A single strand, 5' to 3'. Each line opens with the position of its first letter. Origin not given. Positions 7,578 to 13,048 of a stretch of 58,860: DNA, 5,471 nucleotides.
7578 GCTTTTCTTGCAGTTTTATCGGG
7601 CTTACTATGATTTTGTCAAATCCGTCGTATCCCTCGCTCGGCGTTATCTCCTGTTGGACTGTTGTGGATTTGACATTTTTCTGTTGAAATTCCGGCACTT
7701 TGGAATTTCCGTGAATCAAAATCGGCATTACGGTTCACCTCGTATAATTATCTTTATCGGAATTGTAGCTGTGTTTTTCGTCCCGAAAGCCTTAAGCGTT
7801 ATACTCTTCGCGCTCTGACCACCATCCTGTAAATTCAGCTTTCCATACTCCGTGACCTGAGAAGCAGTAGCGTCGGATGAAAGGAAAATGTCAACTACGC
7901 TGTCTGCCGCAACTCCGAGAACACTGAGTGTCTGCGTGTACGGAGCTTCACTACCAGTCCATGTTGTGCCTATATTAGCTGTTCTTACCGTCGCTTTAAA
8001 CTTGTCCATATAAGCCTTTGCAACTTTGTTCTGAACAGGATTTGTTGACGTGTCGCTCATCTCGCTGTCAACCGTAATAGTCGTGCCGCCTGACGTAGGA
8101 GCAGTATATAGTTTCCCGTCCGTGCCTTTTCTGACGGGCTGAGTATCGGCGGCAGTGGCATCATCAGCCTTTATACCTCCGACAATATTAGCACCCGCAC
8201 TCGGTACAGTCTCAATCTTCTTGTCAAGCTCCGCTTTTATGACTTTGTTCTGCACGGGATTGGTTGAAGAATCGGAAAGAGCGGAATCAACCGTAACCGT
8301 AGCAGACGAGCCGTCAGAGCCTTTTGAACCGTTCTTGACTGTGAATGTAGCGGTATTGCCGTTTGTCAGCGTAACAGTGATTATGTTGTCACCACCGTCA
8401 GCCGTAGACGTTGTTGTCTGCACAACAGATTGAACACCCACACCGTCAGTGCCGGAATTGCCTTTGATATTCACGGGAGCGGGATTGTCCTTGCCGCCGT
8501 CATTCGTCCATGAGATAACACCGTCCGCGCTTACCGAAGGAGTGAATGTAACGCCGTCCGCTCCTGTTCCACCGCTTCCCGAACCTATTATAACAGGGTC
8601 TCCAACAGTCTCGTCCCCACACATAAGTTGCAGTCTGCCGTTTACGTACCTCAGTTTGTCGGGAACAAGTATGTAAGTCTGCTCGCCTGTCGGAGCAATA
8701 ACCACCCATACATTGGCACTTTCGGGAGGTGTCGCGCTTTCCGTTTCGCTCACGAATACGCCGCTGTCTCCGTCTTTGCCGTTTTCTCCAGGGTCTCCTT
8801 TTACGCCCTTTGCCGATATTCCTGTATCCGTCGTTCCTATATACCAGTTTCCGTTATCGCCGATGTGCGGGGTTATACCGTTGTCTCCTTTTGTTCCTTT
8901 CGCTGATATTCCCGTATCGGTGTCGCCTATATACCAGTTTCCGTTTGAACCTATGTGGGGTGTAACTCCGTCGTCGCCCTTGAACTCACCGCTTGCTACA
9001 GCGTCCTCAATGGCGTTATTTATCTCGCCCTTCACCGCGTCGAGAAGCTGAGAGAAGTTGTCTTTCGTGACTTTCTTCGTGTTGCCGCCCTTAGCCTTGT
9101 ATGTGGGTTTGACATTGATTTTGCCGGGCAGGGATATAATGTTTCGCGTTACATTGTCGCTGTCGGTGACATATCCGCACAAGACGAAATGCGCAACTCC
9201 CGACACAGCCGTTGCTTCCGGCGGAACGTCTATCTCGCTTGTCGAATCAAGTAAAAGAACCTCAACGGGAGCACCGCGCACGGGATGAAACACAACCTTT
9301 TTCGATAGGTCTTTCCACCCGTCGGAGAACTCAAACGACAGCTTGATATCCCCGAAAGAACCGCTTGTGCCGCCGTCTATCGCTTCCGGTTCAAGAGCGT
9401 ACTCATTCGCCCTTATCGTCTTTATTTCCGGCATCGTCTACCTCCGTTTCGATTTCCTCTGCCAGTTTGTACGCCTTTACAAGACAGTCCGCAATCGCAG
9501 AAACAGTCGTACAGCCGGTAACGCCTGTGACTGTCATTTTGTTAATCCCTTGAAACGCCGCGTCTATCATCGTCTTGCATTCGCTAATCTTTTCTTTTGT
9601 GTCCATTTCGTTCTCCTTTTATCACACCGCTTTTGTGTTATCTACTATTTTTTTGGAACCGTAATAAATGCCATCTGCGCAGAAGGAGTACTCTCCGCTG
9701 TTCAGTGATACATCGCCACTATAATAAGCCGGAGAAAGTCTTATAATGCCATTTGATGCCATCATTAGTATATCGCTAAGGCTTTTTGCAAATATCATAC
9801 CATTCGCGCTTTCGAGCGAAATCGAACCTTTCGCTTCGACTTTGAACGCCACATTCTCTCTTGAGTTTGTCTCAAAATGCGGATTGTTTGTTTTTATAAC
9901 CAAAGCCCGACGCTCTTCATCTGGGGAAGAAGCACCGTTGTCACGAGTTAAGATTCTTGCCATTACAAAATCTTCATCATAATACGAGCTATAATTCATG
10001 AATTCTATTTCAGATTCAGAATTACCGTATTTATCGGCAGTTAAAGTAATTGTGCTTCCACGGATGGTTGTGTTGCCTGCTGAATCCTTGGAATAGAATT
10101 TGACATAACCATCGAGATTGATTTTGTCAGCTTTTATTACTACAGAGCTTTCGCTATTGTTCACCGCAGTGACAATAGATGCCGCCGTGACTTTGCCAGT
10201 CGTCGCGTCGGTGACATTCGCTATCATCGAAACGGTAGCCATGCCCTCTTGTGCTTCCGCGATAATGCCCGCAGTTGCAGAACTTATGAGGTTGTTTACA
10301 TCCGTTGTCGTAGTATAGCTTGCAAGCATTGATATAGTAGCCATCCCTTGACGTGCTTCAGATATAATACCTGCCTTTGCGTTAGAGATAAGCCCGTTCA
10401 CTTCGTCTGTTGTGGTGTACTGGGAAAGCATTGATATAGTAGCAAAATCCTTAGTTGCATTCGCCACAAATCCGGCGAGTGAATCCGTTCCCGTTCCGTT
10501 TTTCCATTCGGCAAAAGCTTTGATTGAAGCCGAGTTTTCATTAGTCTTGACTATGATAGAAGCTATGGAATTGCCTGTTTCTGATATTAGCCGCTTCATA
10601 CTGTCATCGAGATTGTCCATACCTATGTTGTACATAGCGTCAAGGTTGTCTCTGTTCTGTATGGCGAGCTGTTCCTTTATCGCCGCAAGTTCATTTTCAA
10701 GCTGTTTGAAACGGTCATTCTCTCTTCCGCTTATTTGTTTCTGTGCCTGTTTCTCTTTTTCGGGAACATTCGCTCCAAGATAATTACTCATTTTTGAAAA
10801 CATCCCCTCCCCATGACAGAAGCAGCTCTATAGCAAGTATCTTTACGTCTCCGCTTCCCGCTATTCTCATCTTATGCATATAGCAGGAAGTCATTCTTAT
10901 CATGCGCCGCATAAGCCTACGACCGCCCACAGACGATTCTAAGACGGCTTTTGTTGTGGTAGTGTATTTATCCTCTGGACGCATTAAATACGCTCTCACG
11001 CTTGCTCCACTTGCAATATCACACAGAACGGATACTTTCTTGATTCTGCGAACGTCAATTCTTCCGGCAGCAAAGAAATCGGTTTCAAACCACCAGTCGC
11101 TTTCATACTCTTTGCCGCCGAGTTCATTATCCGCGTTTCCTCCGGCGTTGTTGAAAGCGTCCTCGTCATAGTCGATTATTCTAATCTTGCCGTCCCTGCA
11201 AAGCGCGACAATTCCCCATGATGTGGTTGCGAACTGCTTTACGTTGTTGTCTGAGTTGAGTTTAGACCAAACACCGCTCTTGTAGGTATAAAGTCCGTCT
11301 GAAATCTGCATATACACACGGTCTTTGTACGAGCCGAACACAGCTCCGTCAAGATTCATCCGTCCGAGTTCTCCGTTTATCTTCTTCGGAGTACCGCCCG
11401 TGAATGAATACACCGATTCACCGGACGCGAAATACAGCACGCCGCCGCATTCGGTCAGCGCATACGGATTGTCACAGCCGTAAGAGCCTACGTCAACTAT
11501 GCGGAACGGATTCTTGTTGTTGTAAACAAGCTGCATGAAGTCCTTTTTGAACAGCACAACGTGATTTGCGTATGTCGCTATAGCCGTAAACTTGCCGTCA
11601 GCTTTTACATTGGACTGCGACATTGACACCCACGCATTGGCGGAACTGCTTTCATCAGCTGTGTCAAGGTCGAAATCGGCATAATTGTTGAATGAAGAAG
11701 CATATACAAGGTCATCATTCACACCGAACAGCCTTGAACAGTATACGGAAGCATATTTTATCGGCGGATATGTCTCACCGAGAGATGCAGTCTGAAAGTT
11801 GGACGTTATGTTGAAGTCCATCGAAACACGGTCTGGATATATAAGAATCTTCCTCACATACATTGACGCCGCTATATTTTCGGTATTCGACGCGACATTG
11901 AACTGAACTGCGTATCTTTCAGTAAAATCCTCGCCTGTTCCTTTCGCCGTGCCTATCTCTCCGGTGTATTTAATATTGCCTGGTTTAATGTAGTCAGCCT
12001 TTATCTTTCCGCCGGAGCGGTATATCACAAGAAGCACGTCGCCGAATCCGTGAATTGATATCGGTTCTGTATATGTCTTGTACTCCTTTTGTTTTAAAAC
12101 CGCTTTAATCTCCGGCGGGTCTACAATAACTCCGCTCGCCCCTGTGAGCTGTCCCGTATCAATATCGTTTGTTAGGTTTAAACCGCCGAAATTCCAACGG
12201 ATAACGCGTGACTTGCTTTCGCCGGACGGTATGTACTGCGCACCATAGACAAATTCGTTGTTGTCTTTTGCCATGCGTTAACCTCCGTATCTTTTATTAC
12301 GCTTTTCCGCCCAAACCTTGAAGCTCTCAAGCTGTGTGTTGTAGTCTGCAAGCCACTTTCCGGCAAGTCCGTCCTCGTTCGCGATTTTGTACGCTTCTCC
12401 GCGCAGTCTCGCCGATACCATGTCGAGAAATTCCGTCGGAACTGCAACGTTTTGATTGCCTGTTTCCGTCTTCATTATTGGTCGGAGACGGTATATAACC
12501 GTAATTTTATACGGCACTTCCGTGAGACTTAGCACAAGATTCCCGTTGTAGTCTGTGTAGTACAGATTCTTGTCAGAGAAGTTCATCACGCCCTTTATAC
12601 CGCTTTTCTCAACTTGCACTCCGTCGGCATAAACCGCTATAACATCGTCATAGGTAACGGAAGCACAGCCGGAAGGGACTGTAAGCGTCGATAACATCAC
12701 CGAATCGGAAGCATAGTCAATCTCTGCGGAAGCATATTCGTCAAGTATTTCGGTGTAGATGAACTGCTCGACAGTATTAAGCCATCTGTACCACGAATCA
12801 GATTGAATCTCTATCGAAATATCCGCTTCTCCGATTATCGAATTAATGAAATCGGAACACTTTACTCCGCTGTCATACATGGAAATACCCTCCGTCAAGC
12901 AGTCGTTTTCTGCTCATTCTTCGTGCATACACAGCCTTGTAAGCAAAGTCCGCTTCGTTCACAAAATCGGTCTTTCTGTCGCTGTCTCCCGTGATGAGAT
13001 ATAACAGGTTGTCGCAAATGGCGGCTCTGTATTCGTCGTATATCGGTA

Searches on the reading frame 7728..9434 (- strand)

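Call 12: search_protein_families(library=phrogs, proteins=[window:7728-9434:-], max_evalue=0.001)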
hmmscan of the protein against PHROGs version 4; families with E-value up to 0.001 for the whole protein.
window:7728-9434:- (568 aa): 3 families
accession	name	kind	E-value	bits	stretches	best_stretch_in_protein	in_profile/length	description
phrog_32509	-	unknown function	4.9e-17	63.3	2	151-182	23-54/396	-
phrog_9525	-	tail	1.7e-06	27.7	1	149-180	617-648/728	tail fiber protein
phrog_25979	-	unknown function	0.00017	21.5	1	29-234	26-229/521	-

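Call 51: search_protein_families(library=pfam, proteins=[window:7728-9434:-], max_evalue=0.01)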
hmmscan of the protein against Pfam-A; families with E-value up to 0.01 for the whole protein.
window:7728-9434:- (568 aa): 0 families

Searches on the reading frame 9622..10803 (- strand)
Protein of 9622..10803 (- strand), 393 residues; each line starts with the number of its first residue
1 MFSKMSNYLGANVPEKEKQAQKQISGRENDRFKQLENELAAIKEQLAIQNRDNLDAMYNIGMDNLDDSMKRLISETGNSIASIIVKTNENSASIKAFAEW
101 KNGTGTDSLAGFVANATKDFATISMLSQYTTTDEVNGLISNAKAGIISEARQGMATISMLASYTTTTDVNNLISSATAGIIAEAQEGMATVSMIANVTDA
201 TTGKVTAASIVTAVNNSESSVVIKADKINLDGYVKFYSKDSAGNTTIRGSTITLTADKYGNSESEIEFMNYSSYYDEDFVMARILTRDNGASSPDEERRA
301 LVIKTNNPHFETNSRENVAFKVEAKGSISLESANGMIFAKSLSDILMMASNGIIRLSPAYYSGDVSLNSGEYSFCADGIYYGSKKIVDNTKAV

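Call 12: search_protein_families(library=phrogs, proteins=[window:9622-10803:-], max_evalue=0.001)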
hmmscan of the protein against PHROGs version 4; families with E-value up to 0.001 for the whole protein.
window:9622-10803:- (393 aa): 0 families

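Call 51: search_protein_families(library=pfam, proteins=[window:9622-10803:-], max_evalue=0.01)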
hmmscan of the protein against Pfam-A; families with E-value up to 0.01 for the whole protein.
window:9622-10803:- (393 aa): 1 family
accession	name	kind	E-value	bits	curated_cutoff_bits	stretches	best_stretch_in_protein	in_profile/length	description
PF04790.18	Sarcoglycan_1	-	0.0037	17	32.5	0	319-357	177-215/259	Sarcoglycan complex subunit protein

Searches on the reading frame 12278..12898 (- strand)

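Call 51: search_protein_families(library=pfam, proteins=[window:12278-12898:-], max_evalue=0.01)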
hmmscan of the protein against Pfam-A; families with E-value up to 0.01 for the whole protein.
window:12278-12898:- (206 aa): 1 family
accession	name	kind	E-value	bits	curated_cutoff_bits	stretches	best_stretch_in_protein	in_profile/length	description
PF24175.2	SU10_adaptor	-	1.4e-05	26.1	27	1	33-197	21-182/194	SU10 adaptor protein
